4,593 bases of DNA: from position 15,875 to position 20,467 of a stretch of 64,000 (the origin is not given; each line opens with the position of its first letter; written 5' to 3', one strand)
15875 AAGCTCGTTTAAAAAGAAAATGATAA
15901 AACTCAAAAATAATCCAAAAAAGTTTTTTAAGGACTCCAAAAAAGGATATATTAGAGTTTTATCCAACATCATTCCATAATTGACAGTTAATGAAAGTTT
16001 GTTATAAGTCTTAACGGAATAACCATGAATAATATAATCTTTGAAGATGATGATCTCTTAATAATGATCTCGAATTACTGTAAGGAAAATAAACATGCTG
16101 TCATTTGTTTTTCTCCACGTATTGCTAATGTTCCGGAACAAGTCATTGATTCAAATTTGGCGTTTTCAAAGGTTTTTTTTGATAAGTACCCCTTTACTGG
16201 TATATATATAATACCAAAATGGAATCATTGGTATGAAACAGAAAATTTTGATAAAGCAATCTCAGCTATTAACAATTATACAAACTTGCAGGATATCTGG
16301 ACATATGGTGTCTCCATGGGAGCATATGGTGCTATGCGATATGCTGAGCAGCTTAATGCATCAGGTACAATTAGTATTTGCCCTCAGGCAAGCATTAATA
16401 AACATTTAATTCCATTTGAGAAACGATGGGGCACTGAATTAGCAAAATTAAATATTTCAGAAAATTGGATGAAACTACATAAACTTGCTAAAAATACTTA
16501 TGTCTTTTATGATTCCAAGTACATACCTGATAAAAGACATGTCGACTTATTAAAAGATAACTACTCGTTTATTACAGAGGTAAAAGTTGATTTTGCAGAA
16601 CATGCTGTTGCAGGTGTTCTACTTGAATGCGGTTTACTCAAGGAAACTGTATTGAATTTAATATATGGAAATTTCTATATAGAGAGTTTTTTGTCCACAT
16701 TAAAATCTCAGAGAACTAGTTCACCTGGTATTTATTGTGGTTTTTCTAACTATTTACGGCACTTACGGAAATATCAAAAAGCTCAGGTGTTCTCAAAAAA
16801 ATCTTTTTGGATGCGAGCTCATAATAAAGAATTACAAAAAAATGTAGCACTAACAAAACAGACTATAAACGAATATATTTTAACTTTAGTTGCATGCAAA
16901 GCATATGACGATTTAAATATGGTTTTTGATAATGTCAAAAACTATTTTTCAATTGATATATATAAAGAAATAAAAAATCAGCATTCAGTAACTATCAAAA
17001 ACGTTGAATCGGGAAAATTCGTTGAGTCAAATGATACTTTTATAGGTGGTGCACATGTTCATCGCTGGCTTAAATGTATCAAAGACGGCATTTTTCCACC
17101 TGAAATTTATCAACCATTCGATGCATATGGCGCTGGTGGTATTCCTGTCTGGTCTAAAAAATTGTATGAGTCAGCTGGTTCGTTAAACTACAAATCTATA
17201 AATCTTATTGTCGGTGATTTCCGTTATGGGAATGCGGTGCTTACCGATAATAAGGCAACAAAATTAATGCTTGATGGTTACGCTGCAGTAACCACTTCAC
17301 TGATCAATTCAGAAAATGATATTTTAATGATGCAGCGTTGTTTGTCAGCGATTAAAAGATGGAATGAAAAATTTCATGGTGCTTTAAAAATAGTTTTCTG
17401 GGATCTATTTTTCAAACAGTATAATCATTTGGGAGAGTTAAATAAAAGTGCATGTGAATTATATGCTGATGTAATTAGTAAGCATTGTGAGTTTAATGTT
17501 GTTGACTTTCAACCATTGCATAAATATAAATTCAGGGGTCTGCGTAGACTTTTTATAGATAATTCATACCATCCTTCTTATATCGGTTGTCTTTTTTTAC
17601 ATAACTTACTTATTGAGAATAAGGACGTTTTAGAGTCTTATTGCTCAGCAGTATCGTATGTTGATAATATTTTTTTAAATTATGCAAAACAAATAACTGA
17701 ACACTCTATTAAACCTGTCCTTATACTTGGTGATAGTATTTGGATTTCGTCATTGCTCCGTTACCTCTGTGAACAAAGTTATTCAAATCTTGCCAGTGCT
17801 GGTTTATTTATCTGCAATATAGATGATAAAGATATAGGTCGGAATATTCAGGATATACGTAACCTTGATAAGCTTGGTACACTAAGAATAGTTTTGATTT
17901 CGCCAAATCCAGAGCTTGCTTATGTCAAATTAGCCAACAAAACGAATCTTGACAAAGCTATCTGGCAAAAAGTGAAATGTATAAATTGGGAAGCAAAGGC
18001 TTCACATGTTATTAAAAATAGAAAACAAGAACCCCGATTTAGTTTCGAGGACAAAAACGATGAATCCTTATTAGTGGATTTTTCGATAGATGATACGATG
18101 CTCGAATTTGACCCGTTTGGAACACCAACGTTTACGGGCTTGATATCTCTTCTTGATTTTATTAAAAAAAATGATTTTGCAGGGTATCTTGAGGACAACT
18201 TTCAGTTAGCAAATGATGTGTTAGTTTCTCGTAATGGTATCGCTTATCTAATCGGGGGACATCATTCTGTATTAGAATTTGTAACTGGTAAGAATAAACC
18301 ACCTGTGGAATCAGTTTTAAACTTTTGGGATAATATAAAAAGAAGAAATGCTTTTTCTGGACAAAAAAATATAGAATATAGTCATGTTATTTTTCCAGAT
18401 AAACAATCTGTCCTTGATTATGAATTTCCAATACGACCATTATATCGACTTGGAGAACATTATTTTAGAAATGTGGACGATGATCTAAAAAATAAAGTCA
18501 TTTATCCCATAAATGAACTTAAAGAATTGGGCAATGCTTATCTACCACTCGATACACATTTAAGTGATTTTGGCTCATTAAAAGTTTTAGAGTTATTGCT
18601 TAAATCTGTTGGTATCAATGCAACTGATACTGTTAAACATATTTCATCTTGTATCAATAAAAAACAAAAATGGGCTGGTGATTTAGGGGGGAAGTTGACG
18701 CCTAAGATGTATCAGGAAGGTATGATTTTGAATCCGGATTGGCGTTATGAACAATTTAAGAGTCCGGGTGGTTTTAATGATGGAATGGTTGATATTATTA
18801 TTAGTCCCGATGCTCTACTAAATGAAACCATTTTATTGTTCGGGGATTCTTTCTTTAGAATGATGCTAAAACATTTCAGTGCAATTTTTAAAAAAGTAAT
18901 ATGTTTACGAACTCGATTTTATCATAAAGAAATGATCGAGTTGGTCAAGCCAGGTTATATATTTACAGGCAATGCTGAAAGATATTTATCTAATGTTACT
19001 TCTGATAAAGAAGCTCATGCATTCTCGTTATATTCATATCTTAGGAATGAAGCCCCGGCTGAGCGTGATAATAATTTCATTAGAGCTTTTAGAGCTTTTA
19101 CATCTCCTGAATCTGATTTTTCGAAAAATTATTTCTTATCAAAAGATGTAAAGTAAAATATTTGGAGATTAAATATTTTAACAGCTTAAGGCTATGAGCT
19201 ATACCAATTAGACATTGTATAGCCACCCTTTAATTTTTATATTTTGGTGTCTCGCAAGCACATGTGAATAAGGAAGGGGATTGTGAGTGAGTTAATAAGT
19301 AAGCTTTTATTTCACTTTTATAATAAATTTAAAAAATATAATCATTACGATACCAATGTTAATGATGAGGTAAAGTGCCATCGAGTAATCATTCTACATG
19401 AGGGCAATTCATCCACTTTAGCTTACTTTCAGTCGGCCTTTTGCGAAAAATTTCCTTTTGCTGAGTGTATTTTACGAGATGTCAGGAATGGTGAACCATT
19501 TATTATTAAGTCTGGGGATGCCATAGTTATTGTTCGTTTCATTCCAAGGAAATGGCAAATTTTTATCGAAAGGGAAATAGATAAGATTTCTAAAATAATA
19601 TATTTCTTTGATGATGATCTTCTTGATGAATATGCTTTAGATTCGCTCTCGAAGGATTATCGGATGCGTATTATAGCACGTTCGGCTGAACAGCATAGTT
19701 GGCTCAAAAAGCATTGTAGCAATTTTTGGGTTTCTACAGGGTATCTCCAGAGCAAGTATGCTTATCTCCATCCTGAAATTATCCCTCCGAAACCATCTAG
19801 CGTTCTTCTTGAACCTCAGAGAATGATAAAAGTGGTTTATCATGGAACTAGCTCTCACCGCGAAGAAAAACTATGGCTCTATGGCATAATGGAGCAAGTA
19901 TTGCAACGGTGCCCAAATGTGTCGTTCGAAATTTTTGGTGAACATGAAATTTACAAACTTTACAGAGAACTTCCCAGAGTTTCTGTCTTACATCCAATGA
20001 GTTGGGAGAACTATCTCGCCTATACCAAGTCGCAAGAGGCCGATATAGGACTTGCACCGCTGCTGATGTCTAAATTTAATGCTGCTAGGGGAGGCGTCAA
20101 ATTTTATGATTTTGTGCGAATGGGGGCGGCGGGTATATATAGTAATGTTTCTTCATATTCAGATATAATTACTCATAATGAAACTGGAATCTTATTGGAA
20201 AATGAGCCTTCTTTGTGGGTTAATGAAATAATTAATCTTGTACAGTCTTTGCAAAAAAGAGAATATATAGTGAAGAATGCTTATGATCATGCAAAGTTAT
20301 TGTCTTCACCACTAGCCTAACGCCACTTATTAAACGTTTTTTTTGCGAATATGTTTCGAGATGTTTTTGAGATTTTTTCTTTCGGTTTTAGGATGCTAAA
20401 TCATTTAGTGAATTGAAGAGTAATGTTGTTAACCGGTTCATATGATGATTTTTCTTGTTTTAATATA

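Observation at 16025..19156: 1043-aa multidomain capsule enzyme with an N-terminal alpha/beta-hydrolase-like module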

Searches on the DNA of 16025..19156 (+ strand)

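Call 53: search_dna_similar(query=window:16025-19156:+, collection=ecoli_genomes, mode=near, max_rows=40, rows=spread)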
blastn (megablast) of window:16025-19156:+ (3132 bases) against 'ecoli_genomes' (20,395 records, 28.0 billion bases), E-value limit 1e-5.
Records with a match: 28; places in all: 39; records where one place covers at least 80% of the query: 28.
Genomes with a match: 28 of 5426; with a place that covers at least 80% of the query: 28. Places per genome that has any: lowest 1, median 1, highest 9. On chromosomes: 39 places; on plasmids: 0.
Best place of each record, by identity: >=99% 28.
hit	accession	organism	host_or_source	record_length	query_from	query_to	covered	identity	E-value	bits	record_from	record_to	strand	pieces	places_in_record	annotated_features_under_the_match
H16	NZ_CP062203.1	Escherichia coli strain K_EC180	swine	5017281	1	3132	100%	100.0%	0e+0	5784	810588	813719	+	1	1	hypothetical protein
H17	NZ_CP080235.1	Escherichia coli O139:H1 strain W13-16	Sus scrofa scrofa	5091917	1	3132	100%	100.0%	0e+0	5784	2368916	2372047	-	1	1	hypothetical protein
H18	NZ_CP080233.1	Escherichia coli O139:H1 strain P15-25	Sus scrofa domesticus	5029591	1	3132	100%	100.0%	0e+0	5784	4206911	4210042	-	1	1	hypothetical protein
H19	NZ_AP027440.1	Escherichia coli strain EC556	Sus scrofa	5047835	1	3132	100%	100.0%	0e+0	5784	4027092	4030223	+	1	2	hypothetical protein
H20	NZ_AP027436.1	Escherichia coli strain EC571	Sus scrofa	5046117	1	3132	100%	100.0%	0e+0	5784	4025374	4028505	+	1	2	hypothetical protein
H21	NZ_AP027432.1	Escherichia coli strain EC581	Sus scrofa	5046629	1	3132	100%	100.0%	0e+0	5784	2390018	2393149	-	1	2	hypothetical protein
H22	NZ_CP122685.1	Escherichia coli strain ETEC4067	Sus scrofa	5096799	1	3132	100%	100.0%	0e+0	5784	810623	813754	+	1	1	hypothetical protein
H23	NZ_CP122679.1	Escherichia coli strain ETEC4069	Sus scrofa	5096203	1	3132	100%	100.0%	0e+0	5784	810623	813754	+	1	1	hypothetical protein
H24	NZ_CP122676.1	Escherichia coli strain ETEC4070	Sus scrofa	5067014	1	3132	100%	100.0%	0e+0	5784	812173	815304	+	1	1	hypothetical protein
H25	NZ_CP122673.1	Escherichia coli strain ETEC4071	Sus scrofa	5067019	1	3132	100%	100.0%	0e+0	5784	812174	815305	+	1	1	hypothetical protein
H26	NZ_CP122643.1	Escherichia coli strain ETEC4079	Sus scrofa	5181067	1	3132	100%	100.0%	0e+0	5784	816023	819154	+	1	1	hypothetical protein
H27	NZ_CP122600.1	Escherichia coli strain ETEC6333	Sus scrofa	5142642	1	3132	100%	100.0%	0e+0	5784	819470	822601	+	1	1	hypothetical protein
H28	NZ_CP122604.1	Escherichia coli strain ETEC6334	Sus scrofa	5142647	1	3132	100%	100.0%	0e+0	5784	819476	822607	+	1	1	hypothetical protein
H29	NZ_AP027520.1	Escherichia coli strain LR-31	Homo sapiens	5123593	1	3132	100%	100.0%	0e+0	5784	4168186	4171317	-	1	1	hypothetical protein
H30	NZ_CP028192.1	Escherichia coli strain CFSAN018748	tissue and/or biological fluid swine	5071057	1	3132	100%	100.0%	0e+0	5779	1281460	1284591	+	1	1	hypothetical protein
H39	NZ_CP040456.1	Escherichia coli strain UPEC132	Homo sapiens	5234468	1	3132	100%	99.7%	0e+0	5734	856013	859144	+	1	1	hypothetical protein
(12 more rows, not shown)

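Call 54: get_annotated_region(hit=H39, flank=7000)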
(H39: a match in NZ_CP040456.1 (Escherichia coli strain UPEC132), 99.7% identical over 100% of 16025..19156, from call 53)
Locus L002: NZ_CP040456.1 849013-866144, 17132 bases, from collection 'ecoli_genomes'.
description: Escherichia coli strain UPEC132 chromosome, complete genome
organism: Escherichia coli strain UPEC132 (NCBI taxid 562)
replicon: chromosome; assembly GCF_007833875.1
host: Homo sapiens; source: urinary; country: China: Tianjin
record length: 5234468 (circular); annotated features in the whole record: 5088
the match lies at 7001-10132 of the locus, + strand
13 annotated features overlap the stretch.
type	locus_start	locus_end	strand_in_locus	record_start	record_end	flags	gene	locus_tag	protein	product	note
CDS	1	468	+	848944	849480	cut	yghD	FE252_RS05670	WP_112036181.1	GspM family type II secretion system protein YghD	-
CDS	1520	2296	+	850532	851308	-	-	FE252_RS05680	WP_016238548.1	ABC transporter permease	-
CDS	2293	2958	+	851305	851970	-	-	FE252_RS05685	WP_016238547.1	ABC transporter ATP-binding protein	-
CDS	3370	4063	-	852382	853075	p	-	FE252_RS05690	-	IS1 family transposase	frameshifted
CDS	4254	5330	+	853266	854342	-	-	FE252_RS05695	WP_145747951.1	glycosyltransferase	-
CDS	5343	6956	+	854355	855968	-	-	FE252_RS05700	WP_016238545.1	beta-3-deoxy-D-manno-oct-2-ulosonic acid transferase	-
CDS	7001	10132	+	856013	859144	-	-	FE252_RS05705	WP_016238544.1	hypothetical protein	-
CDS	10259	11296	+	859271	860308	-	-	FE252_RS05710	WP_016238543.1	glycosyltransferase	-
CDS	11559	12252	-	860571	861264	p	-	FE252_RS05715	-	IS1 family transposase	frameshifted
CDS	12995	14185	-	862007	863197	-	-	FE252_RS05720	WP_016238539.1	capsule biosynthesis protein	-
CDS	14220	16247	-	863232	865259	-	-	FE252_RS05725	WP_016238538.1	capsular polysaccharide biosynthesis protein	-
CDS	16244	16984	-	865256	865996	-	kdsB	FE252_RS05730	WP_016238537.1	3-deoxy-manno-octulosonate cytidylyltransferase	-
CDS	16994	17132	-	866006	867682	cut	-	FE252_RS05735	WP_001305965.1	polysaccharide biosynthesis/export family protein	-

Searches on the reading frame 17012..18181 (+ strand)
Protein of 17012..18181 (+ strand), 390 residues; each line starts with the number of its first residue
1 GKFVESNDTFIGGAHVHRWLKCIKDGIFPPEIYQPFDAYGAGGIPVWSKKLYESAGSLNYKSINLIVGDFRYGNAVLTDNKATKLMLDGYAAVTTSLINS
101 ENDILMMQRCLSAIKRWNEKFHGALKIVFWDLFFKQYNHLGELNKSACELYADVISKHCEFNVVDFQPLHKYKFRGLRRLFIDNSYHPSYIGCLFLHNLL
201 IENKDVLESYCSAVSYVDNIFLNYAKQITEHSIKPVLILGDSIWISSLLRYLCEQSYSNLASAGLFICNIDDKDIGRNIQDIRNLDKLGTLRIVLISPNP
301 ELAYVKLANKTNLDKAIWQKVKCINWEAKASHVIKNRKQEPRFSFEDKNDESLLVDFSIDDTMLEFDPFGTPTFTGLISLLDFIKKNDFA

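Call 25: search_solved_structures(query=A2, max_evalue=10, show_alignments=2)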
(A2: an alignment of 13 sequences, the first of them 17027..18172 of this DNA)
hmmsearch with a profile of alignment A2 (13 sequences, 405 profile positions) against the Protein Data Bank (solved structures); distinct sequences matched with E-value up to 10: 0.

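Call 27: profile_search(alignment_id=A2)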
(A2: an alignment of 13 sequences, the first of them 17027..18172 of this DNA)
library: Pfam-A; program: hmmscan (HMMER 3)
A. the first sequence (382 residues): domains with independent E <= 10: 0; with E <= 0.001: 0
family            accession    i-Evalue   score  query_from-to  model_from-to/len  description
(no Pfam family matches the first sequence, even at E <= 10)
B. every sequence of the alignment scanned on its own (13 sequences): families by number of members that match
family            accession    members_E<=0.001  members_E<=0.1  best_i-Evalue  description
Antimicrobial20   PF08256.16                 0               1        8.6e-02  Aurein-like antibiotic peptide

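Call 41: predict_structure(alignment_id=A3)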
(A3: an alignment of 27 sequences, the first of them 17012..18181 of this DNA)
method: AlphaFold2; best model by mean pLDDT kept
length: 390 residues; sequences in the alignment: 27
mean_pLDDT: 87.2   pTM: 0.88
mean pLDDT of the five models: 87.2, 87.2, 86.9, 86.7, 86.0
residues with pLDDT >= 90: 235; 70-90: 119; 50-70: 30; < 50: 6
segments of 3 or more residues with pLDDT < 50: 1-4
pLDDT, mean of each block of 10 residues (from residue 1): 60 91 80 82 92 87 93 94 92 92 93 95 93 78 55 85 93 89 90 94 94 96 93 83 94 91 91 62 62 92 92 89 94 94 83 90 92 95 85
secondary structure, 60 per line:
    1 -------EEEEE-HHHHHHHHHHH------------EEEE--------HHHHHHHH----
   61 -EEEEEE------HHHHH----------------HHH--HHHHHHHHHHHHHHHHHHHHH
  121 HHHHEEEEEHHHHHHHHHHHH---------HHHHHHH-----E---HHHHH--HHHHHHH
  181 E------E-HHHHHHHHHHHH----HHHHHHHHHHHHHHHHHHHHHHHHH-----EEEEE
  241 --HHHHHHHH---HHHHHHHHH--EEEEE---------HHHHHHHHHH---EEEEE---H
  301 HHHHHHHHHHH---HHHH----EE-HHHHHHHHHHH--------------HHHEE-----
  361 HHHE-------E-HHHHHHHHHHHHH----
elements in order: E8-12 H14-24 E37-40 H49-56 E62-67 H74-78 H100-124 E125-129 H130-141 H151-157 H167-171 H174-180 H190-201 H206-230 E236-240 H243-250 H254-262 E265-269 H279-288 E292-296 H300-311 H315-318 H326-336 H374-386

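Call 61: find_related_loci(query=A3, collection=genome_contigs, flank=10000)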
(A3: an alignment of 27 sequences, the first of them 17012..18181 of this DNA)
Query A3 (390 aa) in genome_contigs; peptide patterns used: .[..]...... (x = any residue, [..] = any of these).
77 stretches matched a pattern; 22 encode a relative of the query (tblastn E <= 1e-3); 22 distinct loci.
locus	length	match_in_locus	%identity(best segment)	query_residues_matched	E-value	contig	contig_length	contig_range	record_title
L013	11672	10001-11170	31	10-387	2e-61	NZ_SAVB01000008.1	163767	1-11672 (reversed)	Sinirhodobacter ferrireducens strain CCTCC AB 2012026 Scaffold8_1, whole genome shotgun sequence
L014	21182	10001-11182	31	6-387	5e-56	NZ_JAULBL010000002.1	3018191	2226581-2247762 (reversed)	Paeniglutamicibacter sulfureus strain As4PL Scaffold_2, whole genome shotgun sequence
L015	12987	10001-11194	29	2-387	3e-55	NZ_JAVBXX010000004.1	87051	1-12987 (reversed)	MAG: Azonexus sp. isolate GS18 237, whole genome shotgun sequence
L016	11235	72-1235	28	11-387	9e-52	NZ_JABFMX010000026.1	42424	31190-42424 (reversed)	Arthrobacter sp. C9C5 NODE_26_length_42424_cov_111.689962, whole genome shotgun sequence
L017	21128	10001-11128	30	11-384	2e-49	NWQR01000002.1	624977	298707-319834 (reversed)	Lysobacteraceae bacterium NML08-0793 NML08-0793_2, whole genome shotgun sequence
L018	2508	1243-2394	28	12-384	2e-49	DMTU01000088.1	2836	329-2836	MAG TPA_asm: Acidimicrobiaceae bacterium isolate UBA9382 contig_25404, whole genome shotgun sequence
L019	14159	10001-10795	28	5-271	5e-28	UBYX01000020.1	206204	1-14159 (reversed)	Rhizobiales bacterium isolate AFS054504 genome assembly, contig: contig_20, whole genome shotgun sequence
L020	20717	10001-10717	30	30-263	1e-24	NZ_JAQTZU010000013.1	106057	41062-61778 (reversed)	MAG: Methylovulum sp. isolate STC_68 NODE_433_length_106057_cov_6.888879_Sandtown_C, whole genome shotgun sequence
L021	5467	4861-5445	29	10-199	2e-21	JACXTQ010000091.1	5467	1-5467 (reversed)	MAG: Methylovulum sp. isolate bin_110_IMCAS k117_2470162, whole genome shotgun sequence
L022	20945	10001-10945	25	11-348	7e-21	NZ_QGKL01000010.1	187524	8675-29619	Leucothrix arctica strain IMCC9719 IMCC9719_contig10, whole genome shotgun sequence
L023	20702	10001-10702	29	10-242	2e-21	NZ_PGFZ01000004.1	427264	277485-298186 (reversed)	Methylovulum psychrotolerans strain Sph1 AADEFJLK_4, whole genome shotgun sequence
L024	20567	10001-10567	29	11-200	8e-18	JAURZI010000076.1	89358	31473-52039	MAG: Methylovulum sp. isolate E6_concoct.bin.140_sub E6_k141_320656, whole genome shotgun sequence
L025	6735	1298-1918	28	11-212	1e-16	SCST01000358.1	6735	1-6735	MAG: Methylovulum sp. isolate FW215_bin.51 FW215_bin.51-64524, whole genome shotgun sequence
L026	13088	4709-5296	29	11-207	1e-16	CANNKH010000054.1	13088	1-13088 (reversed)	MAG: Methylococcaceae bacterium isolate ZH-Oct18-76 genome assembly, contig: ZH-Oct18-C4333, whole genome shotgun sequen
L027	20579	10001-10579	27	11-192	2e-16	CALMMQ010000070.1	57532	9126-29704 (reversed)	MAG TPA_asm: uncultured Pleomorphomonas sp. isolate ERR3519524_bin.105_CONCOCT_v1.1_MAG genome assembly, contig: ERZ1505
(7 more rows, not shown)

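Call 84: fold_search(model_id=the predicted structure, library=afdb50)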
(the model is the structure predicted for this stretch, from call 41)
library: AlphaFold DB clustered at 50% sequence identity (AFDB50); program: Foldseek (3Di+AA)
matches with E <= 10: 864; with E <= 0.001: 30
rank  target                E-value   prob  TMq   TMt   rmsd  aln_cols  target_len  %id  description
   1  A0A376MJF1            4.1e-67  1.00  0.96  0.94   1.4       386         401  100  Uncharacterized protein [Escherichia coli]
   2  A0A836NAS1            1.3e-65  1.00  0.97  0.37   1.9       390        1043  100  Uncharacterized protein [Escherichia coli 2-460-02_S1_C1]
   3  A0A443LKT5            4.8e-30  1.00  0.88  0.82   2.9       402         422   30  Uncharacterized protein [Paenirhodobacter ferrireducens]
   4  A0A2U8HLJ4            8.1e-29  1.00  0.89  0.34   3.6       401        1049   28  AlgX/AlgJ SGNH hydrolase-like domain-containing protein [Alloyangia pacifica]
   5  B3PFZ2                1.0e-27  1.00  0.88  0.31   3.6       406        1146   28  AlgX/AlgJ SGNH hydrolase-like domain-containing protein [Cellvibrio japonicus (strain Ueda107)]
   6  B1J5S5                6.9e-26  1.00  0.84  0.47   3.3       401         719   30  AlgX/AlgJ SGNH hydrolase-like domain-containing protein [Pseudomonas putida (strain W619)]
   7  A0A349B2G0            6.3e-25  1.00  0.80  0.76   3.5       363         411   26  Uncharacterized protein (Fragment)
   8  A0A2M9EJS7            3.7e-24  1.00  0.79  0.31   3.2       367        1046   28  Uncharacterized protein
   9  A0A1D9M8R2            1.6e-22  1.00  0.78  0.43   5.8       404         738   23  AlgX/AlgJ SGNH hydrolase-like domain-containing protein [Rhodobacter xanthinilyticus]
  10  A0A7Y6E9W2            7.6e-21  1.00  0.70  0.42   3.2       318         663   25  Uncharacterized protein
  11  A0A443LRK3            5.7e-19  1.00  0.64  0.81   2.9       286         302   28  Uncharacterized protein [Paenirhodobacter huangdaonensis]
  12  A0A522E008            1.6e-16  1.00  0.67  0.29   6.9       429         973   20  Glycosyltransferase family 61 protein
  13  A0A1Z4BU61            2.2e-16  1.00  0.68  0.62   5.7       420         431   21  Uncharacterized protein [Methylovulum psychrotolerans]
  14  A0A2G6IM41            5.7e-16  1.00  0.73  0.71   4.6       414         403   20  Uncharacterized protein
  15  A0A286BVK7            6.4e-16  1.00  0.64  0.68   5.4       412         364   21  Uncharacterized protein [Candidatus Pantoea floridensis]
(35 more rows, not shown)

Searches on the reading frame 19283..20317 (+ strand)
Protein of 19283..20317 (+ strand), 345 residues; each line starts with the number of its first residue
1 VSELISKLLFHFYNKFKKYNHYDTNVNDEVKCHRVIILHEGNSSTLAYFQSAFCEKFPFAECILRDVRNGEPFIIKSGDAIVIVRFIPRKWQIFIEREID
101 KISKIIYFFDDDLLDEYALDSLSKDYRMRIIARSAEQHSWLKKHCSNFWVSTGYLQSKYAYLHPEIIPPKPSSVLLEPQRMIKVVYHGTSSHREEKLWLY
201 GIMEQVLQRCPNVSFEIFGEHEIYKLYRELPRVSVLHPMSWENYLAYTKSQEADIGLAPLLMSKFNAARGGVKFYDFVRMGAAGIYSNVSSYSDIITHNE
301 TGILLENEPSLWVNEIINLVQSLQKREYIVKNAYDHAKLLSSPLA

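Call 7: search_protein_families(proteins=[window:19283-20317:+], library=ncbifam, max_evalue=1)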
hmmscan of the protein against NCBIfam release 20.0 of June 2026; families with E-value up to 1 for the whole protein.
window:19283-20317:+ (345 aa): 1 family
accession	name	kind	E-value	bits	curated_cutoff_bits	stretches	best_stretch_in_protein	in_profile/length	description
NF047676.1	TeichurnBiosyTuaH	equivalog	0.039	12.8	550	1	251-329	283-361/384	teichuronic acid biosynthesis protein TuaH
